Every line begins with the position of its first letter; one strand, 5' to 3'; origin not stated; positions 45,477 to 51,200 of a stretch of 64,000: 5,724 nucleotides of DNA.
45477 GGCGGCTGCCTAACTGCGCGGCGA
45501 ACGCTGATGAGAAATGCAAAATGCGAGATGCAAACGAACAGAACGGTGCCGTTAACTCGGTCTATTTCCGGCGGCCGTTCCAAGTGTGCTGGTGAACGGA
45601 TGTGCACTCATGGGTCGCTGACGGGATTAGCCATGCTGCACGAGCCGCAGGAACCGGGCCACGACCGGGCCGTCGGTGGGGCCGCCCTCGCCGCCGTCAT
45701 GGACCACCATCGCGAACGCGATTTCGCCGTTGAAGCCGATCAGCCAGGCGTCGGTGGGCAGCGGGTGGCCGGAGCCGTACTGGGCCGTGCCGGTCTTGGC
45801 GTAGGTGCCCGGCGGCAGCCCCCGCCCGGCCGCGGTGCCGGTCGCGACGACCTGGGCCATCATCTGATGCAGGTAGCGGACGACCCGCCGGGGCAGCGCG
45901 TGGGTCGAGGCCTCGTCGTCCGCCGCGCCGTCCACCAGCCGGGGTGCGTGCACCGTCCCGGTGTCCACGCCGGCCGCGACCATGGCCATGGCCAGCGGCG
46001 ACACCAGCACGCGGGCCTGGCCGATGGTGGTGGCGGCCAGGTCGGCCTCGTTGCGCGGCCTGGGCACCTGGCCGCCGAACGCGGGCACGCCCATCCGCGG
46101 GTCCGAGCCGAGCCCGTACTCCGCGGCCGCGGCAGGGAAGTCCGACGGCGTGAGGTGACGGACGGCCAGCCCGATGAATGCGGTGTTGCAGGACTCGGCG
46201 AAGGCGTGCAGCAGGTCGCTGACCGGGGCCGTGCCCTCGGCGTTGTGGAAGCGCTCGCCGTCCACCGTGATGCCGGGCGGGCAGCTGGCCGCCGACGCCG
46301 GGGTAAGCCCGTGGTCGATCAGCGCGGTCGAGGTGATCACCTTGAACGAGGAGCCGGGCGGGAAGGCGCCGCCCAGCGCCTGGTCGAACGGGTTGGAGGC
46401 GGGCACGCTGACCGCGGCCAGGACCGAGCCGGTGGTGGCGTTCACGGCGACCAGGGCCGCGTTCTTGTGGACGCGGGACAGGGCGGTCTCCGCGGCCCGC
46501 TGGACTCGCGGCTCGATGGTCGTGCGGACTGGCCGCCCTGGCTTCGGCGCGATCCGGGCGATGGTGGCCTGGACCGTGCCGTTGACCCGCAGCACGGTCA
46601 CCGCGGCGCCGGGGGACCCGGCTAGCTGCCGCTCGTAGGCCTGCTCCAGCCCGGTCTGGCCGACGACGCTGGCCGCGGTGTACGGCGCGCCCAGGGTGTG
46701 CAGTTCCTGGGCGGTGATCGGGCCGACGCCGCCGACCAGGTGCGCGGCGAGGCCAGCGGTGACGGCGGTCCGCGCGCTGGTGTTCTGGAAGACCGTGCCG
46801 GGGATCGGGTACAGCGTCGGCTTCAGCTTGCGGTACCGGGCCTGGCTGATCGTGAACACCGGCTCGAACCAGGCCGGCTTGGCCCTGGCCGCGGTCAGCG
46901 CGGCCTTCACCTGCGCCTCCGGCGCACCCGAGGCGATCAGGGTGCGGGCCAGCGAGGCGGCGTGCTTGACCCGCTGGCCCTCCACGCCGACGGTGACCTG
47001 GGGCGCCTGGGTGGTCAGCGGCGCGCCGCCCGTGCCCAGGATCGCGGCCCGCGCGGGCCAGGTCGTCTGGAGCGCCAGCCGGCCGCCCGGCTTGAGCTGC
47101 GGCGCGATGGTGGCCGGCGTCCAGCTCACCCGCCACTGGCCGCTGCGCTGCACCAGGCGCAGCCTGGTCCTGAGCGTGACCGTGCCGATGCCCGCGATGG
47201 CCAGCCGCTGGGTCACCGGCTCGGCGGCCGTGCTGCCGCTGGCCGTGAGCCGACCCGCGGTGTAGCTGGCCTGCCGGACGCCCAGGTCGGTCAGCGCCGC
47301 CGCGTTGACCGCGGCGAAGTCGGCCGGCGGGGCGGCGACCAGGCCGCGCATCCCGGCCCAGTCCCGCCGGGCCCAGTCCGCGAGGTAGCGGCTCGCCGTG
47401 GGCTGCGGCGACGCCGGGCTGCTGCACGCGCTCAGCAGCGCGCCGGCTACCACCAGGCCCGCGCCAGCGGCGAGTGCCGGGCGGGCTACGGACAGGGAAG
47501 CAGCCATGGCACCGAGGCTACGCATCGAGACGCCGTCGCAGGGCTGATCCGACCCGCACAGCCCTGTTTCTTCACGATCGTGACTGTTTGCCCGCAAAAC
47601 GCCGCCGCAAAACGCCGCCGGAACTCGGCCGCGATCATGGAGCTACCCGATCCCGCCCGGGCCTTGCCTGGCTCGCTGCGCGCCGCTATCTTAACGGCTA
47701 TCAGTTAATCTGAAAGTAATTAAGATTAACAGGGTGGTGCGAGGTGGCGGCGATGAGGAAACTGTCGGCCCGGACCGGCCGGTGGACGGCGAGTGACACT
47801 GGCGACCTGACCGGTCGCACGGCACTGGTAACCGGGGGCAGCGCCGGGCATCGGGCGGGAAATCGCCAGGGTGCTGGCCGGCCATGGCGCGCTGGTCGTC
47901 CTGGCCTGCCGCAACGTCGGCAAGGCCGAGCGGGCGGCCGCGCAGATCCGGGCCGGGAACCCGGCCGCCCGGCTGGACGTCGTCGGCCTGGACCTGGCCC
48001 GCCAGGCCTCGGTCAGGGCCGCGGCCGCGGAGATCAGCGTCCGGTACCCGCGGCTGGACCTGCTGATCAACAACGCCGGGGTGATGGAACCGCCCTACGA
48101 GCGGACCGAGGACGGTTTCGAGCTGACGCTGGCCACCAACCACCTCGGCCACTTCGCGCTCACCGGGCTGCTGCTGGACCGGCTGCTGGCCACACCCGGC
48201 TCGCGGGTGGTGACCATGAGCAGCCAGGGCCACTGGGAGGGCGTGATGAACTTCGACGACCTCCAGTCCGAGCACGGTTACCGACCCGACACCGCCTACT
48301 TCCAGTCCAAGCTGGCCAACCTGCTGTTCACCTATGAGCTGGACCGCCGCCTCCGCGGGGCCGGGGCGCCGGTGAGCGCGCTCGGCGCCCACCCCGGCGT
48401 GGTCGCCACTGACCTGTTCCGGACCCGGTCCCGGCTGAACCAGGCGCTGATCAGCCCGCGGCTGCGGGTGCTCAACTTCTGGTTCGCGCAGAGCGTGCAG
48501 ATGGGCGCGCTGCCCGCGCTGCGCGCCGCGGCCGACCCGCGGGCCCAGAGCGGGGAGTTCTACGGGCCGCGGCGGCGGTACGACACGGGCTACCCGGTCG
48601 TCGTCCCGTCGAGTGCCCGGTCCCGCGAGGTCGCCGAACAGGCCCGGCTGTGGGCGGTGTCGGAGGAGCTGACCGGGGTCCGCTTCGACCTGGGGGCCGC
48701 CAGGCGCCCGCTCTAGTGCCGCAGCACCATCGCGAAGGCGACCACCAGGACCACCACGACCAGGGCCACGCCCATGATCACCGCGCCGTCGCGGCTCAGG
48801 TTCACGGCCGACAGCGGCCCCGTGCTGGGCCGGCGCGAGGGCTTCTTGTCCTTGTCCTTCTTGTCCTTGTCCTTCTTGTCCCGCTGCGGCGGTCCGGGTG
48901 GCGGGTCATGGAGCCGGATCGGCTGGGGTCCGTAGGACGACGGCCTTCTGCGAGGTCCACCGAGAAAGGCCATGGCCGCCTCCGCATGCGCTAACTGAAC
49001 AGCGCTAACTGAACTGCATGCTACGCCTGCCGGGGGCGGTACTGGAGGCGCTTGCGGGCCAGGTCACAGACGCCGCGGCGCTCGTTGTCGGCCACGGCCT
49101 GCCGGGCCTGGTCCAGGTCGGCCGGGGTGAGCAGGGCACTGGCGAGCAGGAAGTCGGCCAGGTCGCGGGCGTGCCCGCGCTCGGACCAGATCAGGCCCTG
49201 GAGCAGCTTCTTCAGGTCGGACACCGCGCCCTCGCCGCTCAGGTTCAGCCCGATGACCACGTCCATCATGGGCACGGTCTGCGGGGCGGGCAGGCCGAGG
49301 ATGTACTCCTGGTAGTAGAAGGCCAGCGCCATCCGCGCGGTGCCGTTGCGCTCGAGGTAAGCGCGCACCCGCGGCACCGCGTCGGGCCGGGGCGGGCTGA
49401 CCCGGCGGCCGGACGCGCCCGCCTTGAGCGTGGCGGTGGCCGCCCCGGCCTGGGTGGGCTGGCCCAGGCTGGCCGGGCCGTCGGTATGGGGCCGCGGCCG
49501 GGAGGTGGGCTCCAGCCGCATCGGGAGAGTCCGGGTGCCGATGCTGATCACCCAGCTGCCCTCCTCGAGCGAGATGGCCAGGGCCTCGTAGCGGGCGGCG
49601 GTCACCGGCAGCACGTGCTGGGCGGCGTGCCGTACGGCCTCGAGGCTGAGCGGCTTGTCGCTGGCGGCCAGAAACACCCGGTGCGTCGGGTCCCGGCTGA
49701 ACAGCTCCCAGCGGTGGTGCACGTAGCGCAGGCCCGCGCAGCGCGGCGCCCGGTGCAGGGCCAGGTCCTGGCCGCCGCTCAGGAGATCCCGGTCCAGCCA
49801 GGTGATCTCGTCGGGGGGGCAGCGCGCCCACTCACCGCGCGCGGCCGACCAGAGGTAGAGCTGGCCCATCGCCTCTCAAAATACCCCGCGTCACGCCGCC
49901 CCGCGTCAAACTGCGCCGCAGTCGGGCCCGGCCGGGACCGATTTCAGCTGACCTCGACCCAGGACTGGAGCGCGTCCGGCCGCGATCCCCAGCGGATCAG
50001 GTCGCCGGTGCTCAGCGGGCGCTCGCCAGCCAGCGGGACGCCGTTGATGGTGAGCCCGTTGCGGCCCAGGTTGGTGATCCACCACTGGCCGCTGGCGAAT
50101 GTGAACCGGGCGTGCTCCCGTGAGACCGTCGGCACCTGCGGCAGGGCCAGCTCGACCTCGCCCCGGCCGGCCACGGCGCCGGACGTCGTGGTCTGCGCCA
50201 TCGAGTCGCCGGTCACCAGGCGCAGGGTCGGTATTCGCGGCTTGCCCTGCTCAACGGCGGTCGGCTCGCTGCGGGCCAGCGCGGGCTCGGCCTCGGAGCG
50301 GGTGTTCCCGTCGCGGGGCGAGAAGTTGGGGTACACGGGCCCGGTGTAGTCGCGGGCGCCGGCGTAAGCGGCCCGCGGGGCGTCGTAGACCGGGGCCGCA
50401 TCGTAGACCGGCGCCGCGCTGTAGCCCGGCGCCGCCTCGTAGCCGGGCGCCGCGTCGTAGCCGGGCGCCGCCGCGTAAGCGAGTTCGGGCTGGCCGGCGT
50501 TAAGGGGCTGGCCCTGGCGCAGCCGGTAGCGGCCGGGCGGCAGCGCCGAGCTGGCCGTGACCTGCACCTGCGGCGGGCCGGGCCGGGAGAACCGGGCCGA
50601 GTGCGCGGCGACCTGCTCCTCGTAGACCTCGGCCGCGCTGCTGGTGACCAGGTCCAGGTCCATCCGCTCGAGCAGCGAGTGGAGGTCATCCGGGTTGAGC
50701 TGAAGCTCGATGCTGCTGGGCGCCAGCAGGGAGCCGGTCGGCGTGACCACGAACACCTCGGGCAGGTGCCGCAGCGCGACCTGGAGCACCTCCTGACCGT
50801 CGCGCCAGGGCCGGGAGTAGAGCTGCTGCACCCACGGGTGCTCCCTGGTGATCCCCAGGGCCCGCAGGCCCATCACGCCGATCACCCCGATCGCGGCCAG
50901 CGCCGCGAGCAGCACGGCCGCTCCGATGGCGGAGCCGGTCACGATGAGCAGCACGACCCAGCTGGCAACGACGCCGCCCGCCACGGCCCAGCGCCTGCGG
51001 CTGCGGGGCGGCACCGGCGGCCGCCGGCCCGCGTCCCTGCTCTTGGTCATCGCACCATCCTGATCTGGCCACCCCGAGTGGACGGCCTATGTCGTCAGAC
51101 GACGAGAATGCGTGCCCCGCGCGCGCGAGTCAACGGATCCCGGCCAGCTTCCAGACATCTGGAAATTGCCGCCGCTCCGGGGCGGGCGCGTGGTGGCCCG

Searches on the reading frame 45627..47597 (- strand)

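Call 53: search_protein_families(library=pfam, proteins=[window:45627-47597:-], max_evalue=0.001)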
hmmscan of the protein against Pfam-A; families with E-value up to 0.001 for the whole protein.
window:45627-47597:- (656 aa): 3 families
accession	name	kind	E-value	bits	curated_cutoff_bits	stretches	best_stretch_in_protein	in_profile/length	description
PF00905.27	Transpeptidase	-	1.5e-32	113.4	22.1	1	381-650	2-298/299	Penicillin binding protein transpeptidase domain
PF03717.20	PBP_dimer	-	2.3e-18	67.7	24.4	1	181-345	4-178/180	Penicillin-binding Protein dimerisation domain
PF05223.17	MecA_N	-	0.00023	21.8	22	1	63-170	1-115/117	NTF2-like N-terminal transpeptidase domain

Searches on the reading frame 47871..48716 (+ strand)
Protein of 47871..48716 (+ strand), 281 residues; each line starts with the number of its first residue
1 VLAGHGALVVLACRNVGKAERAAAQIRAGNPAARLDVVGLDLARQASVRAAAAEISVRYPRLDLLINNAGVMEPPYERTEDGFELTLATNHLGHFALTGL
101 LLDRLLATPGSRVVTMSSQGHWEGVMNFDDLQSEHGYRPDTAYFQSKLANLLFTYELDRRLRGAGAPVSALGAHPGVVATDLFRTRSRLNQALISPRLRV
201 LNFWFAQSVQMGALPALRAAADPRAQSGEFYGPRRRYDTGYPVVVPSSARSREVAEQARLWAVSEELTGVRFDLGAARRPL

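Call 53: search_protein_families(library=pfam, proteins=[window:47871-48716:+], max_evalue=0.001)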
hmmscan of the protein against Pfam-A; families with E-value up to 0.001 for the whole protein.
window:47871-48716:+ (281 aa): 2 families
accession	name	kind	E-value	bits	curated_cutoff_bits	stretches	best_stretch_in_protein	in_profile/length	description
PF00106.31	adh_short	-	4.1e-20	72.5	26.6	1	2-186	20-190/195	short chain dehydrogenase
PF13561.12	adh_short_C2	-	5.6e-13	49.4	27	1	2-126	16-138/236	Enoyl-(Acyl carrier protein) reductase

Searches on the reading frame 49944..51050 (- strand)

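Call 53: search_protein_families(library=pfam, proteins=[window:49944-51050:-], max_evalue=0.001)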
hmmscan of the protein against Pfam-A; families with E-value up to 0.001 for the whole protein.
window:49944-51050:- (368 aa): 2 families
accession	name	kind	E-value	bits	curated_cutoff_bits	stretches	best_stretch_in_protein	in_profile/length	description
PF00498.31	FHA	-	3.3e-11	43.9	20.7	1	295-355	4-67/67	FHA domain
PF12401.13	FhaA_N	-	0.00028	21.7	25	1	88-177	29-114/115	FhaA, N-terminal domain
